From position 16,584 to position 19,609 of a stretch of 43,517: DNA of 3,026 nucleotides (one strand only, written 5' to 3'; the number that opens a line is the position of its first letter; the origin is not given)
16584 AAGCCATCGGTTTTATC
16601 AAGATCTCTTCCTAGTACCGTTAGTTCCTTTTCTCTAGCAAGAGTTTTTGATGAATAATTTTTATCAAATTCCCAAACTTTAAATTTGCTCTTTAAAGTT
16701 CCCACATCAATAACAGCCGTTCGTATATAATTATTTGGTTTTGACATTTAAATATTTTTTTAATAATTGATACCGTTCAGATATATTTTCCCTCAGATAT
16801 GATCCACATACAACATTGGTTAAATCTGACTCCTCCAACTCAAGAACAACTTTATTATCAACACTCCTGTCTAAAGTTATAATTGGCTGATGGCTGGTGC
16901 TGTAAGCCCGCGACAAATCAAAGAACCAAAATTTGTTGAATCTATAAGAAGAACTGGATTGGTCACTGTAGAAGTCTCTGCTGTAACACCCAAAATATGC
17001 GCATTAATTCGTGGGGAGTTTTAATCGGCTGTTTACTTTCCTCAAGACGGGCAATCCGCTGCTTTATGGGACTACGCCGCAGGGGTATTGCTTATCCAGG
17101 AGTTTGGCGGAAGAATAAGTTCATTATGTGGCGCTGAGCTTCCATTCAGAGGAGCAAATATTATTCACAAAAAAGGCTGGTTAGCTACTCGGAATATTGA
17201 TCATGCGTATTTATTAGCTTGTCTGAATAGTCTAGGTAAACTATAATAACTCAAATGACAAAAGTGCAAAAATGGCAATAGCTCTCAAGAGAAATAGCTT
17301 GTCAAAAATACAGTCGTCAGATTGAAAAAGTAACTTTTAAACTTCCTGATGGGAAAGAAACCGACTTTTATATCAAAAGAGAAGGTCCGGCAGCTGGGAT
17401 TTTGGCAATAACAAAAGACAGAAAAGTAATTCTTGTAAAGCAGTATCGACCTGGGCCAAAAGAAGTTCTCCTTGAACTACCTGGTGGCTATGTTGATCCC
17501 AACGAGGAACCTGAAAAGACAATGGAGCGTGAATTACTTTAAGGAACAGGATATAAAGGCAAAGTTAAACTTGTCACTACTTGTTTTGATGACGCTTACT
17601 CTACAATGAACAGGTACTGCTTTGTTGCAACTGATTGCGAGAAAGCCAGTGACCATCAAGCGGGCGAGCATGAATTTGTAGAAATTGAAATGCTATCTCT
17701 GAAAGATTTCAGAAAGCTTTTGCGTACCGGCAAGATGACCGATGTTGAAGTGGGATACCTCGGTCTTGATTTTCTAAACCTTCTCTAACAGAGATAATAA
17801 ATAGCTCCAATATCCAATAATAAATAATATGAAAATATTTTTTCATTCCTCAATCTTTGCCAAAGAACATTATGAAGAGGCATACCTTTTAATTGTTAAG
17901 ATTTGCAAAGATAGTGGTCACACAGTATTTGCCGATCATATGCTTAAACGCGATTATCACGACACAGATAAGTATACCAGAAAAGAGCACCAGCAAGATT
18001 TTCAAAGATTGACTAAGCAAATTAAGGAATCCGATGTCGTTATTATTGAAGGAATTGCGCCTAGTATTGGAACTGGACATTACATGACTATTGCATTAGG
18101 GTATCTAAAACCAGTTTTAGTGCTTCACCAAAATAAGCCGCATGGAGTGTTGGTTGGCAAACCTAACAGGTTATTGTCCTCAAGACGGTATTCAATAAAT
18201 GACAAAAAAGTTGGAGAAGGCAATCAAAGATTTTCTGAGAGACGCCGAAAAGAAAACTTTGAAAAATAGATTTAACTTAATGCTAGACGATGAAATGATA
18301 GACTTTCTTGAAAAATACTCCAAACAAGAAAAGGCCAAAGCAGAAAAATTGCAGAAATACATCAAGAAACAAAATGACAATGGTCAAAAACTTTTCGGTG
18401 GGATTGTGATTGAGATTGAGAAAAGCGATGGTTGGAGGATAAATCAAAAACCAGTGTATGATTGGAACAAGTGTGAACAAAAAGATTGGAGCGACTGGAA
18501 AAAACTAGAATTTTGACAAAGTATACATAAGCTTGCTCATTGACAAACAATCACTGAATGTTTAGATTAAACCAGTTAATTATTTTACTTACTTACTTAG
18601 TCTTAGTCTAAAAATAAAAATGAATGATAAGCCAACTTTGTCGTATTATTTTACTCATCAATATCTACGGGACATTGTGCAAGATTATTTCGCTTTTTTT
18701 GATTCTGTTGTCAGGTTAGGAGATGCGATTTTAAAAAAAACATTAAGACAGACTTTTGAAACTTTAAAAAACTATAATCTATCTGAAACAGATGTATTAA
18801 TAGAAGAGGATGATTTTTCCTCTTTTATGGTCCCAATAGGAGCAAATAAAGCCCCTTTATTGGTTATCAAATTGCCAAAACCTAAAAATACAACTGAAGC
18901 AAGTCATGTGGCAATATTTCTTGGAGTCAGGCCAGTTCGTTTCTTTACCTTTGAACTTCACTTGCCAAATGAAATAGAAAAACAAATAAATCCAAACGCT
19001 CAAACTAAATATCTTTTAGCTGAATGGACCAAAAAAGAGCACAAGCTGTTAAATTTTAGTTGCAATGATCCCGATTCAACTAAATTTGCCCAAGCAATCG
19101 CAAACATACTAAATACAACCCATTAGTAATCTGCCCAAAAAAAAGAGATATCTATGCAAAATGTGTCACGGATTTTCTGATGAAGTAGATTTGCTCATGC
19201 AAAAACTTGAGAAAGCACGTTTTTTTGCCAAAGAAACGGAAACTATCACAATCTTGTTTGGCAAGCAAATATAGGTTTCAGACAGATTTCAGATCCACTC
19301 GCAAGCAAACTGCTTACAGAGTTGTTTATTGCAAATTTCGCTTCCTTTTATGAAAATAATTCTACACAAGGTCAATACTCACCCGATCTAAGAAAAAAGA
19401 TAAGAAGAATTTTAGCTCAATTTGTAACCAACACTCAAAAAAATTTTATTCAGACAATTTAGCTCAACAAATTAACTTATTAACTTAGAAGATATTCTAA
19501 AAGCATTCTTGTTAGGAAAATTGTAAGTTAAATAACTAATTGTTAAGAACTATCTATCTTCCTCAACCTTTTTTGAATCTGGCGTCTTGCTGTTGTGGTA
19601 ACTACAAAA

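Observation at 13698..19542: tRNA-Gln-adjacent 5.8 kb gene graveyard in an otherwise streamlined genome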

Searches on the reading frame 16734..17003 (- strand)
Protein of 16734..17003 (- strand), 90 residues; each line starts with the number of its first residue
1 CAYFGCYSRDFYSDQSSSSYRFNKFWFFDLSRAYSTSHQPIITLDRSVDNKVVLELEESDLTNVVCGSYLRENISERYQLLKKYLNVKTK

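Call 11: search_protein_families(library=pfam, max_evalue=0.01, proteins=[window:16734-17003:-])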
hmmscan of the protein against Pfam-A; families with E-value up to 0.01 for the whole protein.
seq(90 aa): 0 families

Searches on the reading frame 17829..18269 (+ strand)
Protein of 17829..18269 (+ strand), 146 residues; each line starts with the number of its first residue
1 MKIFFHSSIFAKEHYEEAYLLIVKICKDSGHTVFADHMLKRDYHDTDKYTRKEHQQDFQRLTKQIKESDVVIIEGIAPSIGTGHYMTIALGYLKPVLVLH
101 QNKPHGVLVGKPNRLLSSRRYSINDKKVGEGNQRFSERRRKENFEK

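Call 11: search_protein_families(library=pfam, max_evalue=0.01, proteins=[window:17829-18266:+])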
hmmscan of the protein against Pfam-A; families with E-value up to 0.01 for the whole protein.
seq(146 aa): 3 families
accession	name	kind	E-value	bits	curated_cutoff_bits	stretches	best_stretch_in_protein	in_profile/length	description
PF05014.21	Nuc_deoxyrib_tr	-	8.5e-05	23.1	28.8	1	4-109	2-107/117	Nucleoside 2-deoxyribosyltransferase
PF08759.17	GT-D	-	0.00074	19.8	27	1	8-83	61-132/225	Glycosyltransferase GT-D fold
PF15960.10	DUF4763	-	0.0042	16.8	30.1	1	19-70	166-217/236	Domain of unknown function (DUF4763)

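Call 39: search_protein_families(library=phrogs, max_evalue=0.01, proteins=[window:17829-18269:+])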
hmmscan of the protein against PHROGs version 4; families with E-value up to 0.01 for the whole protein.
window:17829-18269:+ (146 aa): 0 families

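Call 40: search_protein_families(library=ncbifam, max_evalue=0.01, proteins=[window:17829-18269:+])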
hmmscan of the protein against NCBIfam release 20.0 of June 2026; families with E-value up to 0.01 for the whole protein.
window:17829-18269:+ (146 aa): 1 family
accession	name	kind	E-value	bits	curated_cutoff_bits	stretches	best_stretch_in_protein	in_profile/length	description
TIGR03728.1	glyco_access_1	hypoth_equivalog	0.00032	20.2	290.75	1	7-84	77-150/265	SP_1767 family glycosyltransferase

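Call 79: find_encoding_contigs(protein=window:17829-18269:+, flank=10000, max_places=6)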
Protein window:17829-18269:+ (146 aa): no gene with exactly this product is on record in the collection.

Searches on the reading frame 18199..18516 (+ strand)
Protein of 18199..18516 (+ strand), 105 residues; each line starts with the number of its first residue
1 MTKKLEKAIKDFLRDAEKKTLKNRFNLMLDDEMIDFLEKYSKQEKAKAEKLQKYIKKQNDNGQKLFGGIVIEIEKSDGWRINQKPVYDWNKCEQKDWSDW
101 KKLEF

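Call 7: search_protein_families(library=pfam, max_evalue=0.01, proteins=[window:18199-18516:+])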
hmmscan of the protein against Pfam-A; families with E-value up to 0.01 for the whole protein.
window:18199-18516:+ (105 aa): 0 families

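Call 39: search_protein_families(library=phrogs, max_evalue=0.01, proteins=[window:18199-18516:+])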
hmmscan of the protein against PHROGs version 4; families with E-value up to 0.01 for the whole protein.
window:18199-18516:+ (105 aa): 1 family
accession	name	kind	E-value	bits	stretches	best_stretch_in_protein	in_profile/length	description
phrog_11870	-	unknown function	0.0013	19.5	1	21-76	4-56/189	-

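Call 40: search_protein_families(library=ncbifam, max_evalue=0.01, proteins=[window:18199-18516:+])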
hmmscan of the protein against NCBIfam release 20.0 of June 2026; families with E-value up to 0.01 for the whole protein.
window:18199-18516:+ (105 aa): 1 family
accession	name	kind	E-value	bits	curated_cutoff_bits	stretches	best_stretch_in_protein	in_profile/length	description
NF052474.1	pept_arginase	exception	0.0097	15.4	350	0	42-98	93-149/287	peptide arginase, FlmR/OhkR family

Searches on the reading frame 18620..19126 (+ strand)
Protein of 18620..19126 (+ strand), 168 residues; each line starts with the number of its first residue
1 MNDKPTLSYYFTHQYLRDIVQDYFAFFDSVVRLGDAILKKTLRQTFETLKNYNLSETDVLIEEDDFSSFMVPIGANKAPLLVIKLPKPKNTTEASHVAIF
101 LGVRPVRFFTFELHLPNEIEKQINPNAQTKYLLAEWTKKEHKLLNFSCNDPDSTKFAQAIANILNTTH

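Call 7: search_protein_families(library=pfam, max_evalue=0.01, proteins=[window:18620-19126:+])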
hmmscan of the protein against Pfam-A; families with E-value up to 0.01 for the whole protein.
window:18620-19126:+ (168 aa): 0 families

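Call 39: search_protein_families(library=phrogs, max_evalue=0.01, proteins=[window:18620-19126:+])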
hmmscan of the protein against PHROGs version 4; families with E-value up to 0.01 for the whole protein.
window:18620-19126:+ (168 aa): 0 families

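Call 40: search_protein_families(library=ncbifam, max_evalue=0.01, proteins=[window:18620-19126:+])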
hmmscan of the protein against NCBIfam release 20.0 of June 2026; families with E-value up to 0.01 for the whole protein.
window:18620-19126:+ (168 aa): 0 families

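Call 78: find_encoding_contigs(protein=window:18620-19126:+, flank=10000, max_places=6)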
Protein window:18620-19126:+ (168 aa): no gene with exactly this product is on record in the collection.
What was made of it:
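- On Pseudogene cluster (reductive genome decay): Look-ups of ORFs from the region found no independent contig (calls 78, 79).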

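Call 88: search_protein_families(library=padloc, max_evalue=0.01, proteins=[window:18620-19126:+])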
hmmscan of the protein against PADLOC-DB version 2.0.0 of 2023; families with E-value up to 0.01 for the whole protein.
window:18620-19126:+ (168 aa): 0 families
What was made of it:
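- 18620..19126 (+): H, a 168-aa ORF of unknown function and the only intact gene in the region. No hits in Pfam, PHROGs, NCBIfam or PADLOC (calls 7, 39, 40, 88).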

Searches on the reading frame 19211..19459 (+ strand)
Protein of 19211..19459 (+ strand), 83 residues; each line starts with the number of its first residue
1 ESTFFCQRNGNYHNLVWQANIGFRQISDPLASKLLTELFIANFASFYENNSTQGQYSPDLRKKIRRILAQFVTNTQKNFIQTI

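Call 74: search_protein_representatives(protein=window:19211-19459:+)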
Query: 83 residues. Proteins with E-value up to 0.001 (for the whole library): 1; up to 1e-10: 0; up to 1e-30: 0. The best 1 are listed.
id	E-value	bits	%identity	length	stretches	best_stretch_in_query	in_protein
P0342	9.7e-04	35.8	36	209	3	42-80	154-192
